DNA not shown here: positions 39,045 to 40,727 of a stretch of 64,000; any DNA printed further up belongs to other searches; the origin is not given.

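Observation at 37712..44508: Candidate lipid-derived signalling system: FadL + alpha-oxoamine synthase + exported methyltransferase converging on an Hpt / 6-TM hybrid kinase / single-domain RR phosphorelay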

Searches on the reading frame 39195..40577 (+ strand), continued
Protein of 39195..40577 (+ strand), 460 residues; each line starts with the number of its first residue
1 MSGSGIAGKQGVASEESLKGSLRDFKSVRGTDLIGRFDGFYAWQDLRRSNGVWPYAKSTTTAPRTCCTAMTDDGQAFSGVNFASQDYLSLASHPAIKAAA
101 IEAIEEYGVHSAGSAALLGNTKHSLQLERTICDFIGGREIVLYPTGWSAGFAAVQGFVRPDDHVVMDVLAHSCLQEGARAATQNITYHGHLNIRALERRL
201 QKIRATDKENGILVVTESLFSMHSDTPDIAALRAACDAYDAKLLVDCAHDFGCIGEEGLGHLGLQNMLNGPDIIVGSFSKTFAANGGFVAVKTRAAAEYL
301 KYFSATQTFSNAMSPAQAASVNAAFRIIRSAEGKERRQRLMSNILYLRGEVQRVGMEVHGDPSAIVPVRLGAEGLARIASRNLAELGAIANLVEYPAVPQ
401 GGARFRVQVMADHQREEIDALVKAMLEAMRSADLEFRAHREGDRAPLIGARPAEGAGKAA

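Call 48: search_protein_families(library=pfam, proteins=[L001:4534-7053:+, L001:7050-8858:+, L001:66-731:+, L063:11286-11621:+, L063:12019-12420:+, L063:12510-13598:+, L063:14087-16648:+, L063:7309-9867:-, L001:9724-10482:-, L001:10549-11712:-], max_evalue=0.001)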
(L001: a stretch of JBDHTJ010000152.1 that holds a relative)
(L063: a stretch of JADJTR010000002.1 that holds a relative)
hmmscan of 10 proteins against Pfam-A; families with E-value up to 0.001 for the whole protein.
L001:4534-7053:+ (839 aa): 5 families
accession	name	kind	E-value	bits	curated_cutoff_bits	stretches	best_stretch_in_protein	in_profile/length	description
PF08482.15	HrpB_C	-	8.1e-51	172.2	25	1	677-809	1-133/133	ATP-dependent helicase C-terminal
PF00271.37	Helicase_C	-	4.3e-11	43.5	23.5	1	208-332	6-109/110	Helicase conserved C-terminal domain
PF00270.35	DEAD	-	4.4e-08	33.5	26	1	20-166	11-162/167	DEAD/DEAH box helicase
PF24473.1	CON_HrpB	-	5e-06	26.7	27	1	581-613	2-34/35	ATP-dependent RNA helicase HrpB, connector region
PF04408.29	HA2_N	-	8.6e-06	26.1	21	1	394-422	1-29/29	Helicase associated domain (HA2), winged-helix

L001:7050-8858:+ (602 aa): 2 families
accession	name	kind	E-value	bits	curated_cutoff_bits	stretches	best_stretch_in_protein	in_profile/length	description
PF00999.27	Na_H_Exchanger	-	1.2e-57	196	26.2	1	14-377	4-373/375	Sodium/hydrogen exchanger, transmembrane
PF02254.24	TrkA_N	-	7.5e-26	91.2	23.8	1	404-515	1-112/116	TrkA-N domain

L001:66-731:+ (221 aa): 1 family
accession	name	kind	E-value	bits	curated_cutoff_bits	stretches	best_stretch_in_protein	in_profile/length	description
PF02687.27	FtsX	-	4.1e-15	56.3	25.5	1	94-212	2-119/120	FtsX-like permease C-terminal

L063:11286-11621:+ (111 aa): 1 family
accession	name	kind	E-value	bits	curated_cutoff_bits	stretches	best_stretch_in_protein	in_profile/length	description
PF00072.30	Response_reg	-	1.6e-10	41.6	30.2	1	4-102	17-110/111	Response regulator receiver domain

L063:12019-12420:+ (133 aa): 1 family
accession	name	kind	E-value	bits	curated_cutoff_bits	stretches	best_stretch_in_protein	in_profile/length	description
PF00453.23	Ribosomal_L20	-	1.1e-46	157.8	30.8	1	3-109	1-107/107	Ribosomal protein L20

L063:12510-13598:+ (362 aa): 2 families
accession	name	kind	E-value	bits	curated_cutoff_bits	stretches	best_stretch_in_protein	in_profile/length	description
PF01409.25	tRNA-synt_2d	-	7.2e-98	327.4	19.8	1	93-345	2-245/246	tRNA synthetases class II core domain (F)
PF02912.23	Phe_tRNA-synt_N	-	2.4e-19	69.5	22.3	1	21-88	2-69/69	Aminoacyl tRNA synthetase class II, N-terminal domain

L063:14087-16648:+ (853 aa): 5 families
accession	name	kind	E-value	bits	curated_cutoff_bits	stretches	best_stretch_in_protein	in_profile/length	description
PF03483.22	B3_4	-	2.5e-67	226.2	29.3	1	266-437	2-174/174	B3/4 domain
PF17759.6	tRNA_synthFbeta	-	2.8e-41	141.8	22.4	1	536-737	11-212/214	Phenylalanyl tRNA synthetase beta chain CLM domain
PF03147.19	FDX-ACB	-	1.3e-24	86.9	31.1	1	759-852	1-94/94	Ferredoxin-fold anticodon binding domain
PF01588.26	tRNA_bind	-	2e-21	76.3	27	1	97-198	1-95/96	Putative tRNA binding domain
PF03484.21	B5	-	2.9e-21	75.9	28.6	1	456-520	1-66/67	tRNA synthetase B5 domain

L063:7309-9867:- (852 aa): 3 families
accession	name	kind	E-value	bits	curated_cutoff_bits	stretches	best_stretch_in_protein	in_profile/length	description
PF00563.25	EAL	-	7.6e-73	245.2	31.3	1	585-815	3-236/236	EAL domain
PF00990.26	GGDEF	-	9.1e-46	156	23.8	1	407-562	1-159/161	Diguanylate cyclase, GGDEF domain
PF08448.16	PAS_4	-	0.00091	19.9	23.1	0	288-397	2-109/110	PAS fold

L001:9724-10482:- (252 aa): 4 families
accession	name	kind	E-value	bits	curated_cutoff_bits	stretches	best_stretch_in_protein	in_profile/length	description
PF13561.12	adh_short_C2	-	2.4e-66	224.1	27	1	13-243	6-235/236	Enoyl-(Acyl carrier protein) reductase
PF00106.31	adh_short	-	2e-58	197.6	26.6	1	4-195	1-193/195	short chain dehydrogenase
PF08659.16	KR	-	4.3e-16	59.8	22.6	1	6-164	3-162/180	KR domain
PF01370.27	Epimerase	-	2.1e-06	27.8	20.9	1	6-138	1-115/240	NAD dependent epimerase/dehydratase family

L001:10549-11712:- (387 aa): 2 families
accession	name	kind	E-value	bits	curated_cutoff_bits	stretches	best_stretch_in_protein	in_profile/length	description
PF01546.33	Peptidase_M20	-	2.8e-43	148.7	24.6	1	70-383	1-205/206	Peptidase family M20/M25/M40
PF07687.19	M20_dimer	-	4e-21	75.4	21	1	184-289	1-104/107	Peptidase dimerisation domain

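Call 55: search_solved_structures(query=window:39195-40577:+, max_evalue=1e-44, show_alignments=4)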
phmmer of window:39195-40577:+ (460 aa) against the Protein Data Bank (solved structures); distinct sequences matched with E-value up to 1e-44: 6.
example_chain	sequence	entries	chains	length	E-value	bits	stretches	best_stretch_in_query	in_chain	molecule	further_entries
8dle_A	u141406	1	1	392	3.8e-48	167.7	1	79-424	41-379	8-amino-7-oxononanoate synthase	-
1bs0_A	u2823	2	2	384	4.3e-48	167.5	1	79-424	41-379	PROTEIN (8-AMINO-7-OXONANOATE SYNTHASE) | 8-amino-7-oxononanoate synthase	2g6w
1dj9_A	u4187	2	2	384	2e-47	165.3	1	80-424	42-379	8-AMINO-7-OXONONANOATE SYNTHASE | 8-AMINO-7-OXONANOATE SYNTHASE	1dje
3a2b_A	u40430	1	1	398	1.3e-46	162.6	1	80-435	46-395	Serine palmitoyltransferase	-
8guh_A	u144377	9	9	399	1.3e-46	162.6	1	80-435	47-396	Serine palmitoyltransferase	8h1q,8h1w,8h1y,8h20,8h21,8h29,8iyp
1fc4_A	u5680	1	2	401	1.8e-45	158.9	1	48-425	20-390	2-AMINO-3-KETOBUTYRATE CONENZYME A LIGASE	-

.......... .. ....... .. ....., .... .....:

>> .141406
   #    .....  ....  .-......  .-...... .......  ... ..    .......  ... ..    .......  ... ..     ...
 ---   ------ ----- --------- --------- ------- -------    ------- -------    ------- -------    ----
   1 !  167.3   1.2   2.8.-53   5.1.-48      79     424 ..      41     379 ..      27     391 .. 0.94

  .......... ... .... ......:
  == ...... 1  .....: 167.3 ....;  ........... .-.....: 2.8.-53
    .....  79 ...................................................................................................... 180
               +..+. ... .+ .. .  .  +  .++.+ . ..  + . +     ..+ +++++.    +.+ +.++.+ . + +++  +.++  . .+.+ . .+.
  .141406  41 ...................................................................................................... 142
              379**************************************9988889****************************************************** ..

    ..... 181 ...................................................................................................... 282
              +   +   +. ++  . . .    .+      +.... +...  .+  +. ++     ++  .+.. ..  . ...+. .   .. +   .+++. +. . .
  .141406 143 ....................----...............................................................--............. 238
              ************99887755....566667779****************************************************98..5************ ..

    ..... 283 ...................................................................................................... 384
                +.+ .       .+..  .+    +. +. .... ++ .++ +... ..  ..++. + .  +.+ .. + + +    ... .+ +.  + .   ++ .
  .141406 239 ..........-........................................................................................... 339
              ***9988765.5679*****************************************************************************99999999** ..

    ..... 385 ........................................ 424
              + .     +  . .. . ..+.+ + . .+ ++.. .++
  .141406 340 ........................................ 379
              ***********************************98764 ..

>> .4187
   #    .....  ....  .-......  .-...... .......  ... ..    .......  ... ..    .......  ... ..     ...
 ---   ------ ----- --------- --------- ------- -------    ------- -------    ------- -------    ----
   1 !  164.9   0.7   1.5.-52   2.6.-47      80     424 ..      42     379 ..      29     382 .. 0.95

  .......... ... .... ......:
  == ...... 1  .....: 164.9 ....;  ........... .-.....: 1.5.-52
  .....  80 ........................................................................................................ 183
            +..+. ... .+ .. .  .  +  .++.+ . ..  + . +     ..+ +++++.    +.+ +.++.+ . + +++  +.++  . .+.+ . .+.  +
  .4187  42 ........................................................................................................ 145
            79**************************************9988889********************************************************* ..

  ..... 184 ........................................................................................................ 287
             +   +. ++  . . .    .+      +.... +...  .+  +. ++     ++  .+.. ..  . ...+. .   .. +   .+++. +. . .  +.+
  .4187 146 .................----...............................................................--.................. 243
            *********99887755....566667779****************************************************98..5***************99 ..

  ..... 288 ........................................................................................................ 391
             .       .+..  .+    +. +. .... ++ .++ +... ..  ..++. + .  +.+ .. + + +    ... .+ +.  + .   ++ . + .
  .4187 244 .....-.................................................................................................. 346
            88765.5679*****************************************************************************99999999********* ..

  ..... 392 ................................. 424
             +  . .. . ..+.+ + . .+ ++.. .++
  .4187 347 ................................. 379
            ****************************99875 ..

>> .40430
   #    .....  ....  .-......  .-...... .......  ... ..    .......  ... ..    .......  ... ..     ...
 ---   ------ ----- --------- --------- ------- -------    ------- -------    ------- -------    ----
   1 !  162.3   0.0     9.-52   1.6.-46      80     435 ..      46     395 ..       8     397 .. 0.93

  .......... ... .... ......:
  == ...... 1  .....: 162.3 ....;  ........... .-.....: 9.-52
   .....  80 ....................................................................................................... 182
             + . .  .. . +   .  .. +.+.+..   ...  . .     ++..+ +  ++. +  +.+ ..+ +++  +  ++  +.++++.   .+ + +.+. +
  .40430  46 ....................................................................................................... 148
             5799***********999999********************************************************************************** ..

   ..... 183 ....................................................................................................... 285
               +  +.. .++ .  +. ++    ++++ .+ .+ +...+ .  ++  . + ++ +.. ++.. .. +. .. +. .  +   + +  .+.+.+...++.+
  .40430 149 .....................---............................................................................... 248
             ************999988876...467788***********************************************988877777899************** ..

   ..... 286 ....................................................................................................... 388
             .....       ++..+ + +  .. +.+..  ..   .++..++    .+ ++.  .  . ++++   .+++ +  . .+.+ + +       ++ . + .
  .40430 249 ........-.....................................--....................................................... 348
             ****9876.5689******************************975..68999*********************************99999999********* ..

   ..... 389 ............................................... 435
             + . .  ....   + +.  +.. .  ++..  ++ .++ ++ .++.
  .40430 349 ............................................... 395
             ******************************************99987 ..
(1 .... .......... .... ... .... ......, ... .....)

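Call 58: search_dna_similar(query=window:39195-40577:+, collection=plasmids, mode=protein, max_evalue=1e-60, max_rows=25)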
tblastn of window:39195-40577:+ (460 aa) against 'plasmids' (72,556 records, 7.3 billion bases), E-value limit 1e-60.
Records with a match: 6; places in all: 7; records where one place covers at least 80% of the query: 6.
Best place of each record, by identity: <60% 6.
By first word of the organism name: Streptomyces 3; Pseudorhodobacter 1; Salipiger 1; Kitasatospora 1.
By predicted mobility (MOB-suite, as given by PLSDB): mobilizable 4; non-mobilizable 2.
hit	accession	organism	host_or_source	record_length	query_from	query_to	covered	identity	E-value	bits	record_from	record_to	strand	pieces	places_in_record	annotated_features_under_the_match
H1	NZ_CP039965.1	Pseudorhodobacter turbinis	single bacterial isolate,Turban shell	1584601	17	419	88%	54.1%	2e-130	423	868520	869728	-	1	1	record has no annotation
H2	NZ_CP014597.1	Salipiger sp. CCB-MM3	mangrove soil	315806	14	428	90%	48.0%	8e-105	349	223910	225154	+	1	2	pyridoxal phosphate-dependent aminotransferase family protein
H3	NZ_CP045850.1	Streptomyces clavuligerus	pure culture single spore ...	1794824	10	432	92%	42.8%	1e-83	288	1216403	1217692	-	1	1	none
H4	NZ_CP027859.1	Streptomyces clavuligerus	Cell culture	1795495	10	432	92%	42.8%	1e-83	288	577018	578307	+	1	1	none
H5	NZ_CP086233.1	Streptomyces clavuligerus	whole organism,soil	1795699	10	432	92%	42.8%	1e-83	288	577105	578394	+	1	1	none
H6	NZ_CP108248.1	Kitasatospora sp. NBC_00070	-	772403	17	413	86%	45.6%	2e-98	331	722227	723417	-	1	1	aminotransferase class I/II-fold pyridoxal phosphate-dependent enzyme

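Call 59: get_annotated_region(hit=H2, flank=8000)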
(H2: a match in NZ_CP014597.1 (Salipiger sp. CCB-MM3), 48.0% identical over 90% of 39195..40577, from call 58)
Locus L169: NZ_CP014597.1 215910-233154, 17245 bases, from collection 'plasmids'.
description: Salipiger sp. CCB-MM3 plasmid unnamed1, complete sequence
organism: Salipiger sp. CCB-MM3 (NCBI taxid 1792508)
taxonomy: Bacteria; Pseudomonadota; Alphaproteobacteria; Rhodobacterales; Roseobacteraceae; Salipiger; Salipiger sp. CCB-MM3
host: -; source: mangrove soil; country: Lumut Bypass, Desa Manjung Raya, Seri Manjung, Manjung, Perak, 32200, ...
typing (MOB-suite, as given by PLSDB): non-mobilizable
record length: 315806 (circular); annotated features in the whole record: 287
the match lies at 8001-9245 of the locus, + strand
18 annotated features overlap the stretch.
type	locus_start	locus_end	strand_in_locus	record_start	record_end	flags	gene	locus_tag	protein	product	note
CDS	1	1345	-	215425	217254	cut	cas8c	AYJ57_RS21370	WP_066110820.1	type I-C CRISPR-associated protein Cas8c/Csd1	GO:0043571 - maintenance of CRISPR repeat elements [Evidence IEA]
CDS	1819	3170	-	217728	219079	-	-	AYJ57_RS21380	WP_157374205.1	IS3 family transposase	-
CDS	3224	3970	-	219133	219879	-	-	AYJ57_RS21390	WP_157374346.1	hypothetical protein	-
CDS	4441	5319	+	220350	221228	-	-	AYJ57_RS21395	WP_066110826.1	transferrin-binding protein-like solute binding protein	-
CDS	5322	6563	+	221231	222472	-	-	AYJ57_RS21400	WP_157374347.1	tetratricopeptide repeat protein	-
CDS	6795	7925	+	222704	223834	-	-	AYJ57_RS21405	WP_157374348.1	helix-turn-helix transcriptional regulator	GO:0006355 - regulation of DNA-templated transcription [Evidence IEA]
CDS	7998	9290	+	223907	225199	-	-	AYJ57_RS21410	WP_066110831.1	pyridoxal phosphate-dependent aminotransferase family protein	-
CDS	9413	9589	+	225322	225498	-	-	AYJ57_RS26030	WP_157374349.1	hypothetical protein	-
CDS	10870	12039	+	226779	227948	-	-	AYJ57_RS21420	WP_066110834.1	serine protease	GO:0006508 - proteolysis [Evidence IEA]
CDS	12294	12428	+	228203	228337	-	-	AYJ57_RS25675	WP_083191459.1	DUF2256 domain-containing protein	-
CDS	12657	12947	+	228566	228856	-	-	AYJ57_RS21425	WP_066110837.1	helix-turn-helix transcriptional regulator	-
CDS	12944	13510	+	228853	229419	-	-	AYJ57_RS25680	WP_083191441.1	HipA N-terminal domain-containing protein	-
CDS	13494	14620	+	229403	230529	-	-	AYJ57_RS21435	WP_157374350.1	IS3 family transposase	-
CDS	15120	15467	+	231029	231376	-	-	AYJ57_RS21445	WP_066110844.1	hypothetical protein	-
CDS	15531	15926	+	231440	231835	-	-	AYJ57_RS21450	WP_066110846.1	hypothetical protein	-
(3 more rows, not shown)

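Call 60: get_annotated_region(hit=H1, flank=8000)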
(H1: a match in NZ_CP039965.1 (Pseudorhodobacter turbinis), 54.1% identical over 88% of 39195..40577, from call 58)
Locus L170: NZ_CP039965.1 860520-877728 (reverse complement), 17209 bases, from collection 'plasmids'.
description: Pseudorhodobacter turbinis strain S12M18 plasmid unnamed1, complete sequence
organism: Pseudorhodobacter turbinis (NCBI taxid 2500533)
taxonomy: Bacteria; Pseudomonadota; Alphaproteobacteria; Rhodobacterales; Paracoccaceae; Pseudorhodobacter; Pseudorhodobacter turbinis
host: -; source: single bacterial isolate,Turban shell; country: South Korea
typing (MOB-suite, as given by PLSDB): mobilizable; relaxase MOBP
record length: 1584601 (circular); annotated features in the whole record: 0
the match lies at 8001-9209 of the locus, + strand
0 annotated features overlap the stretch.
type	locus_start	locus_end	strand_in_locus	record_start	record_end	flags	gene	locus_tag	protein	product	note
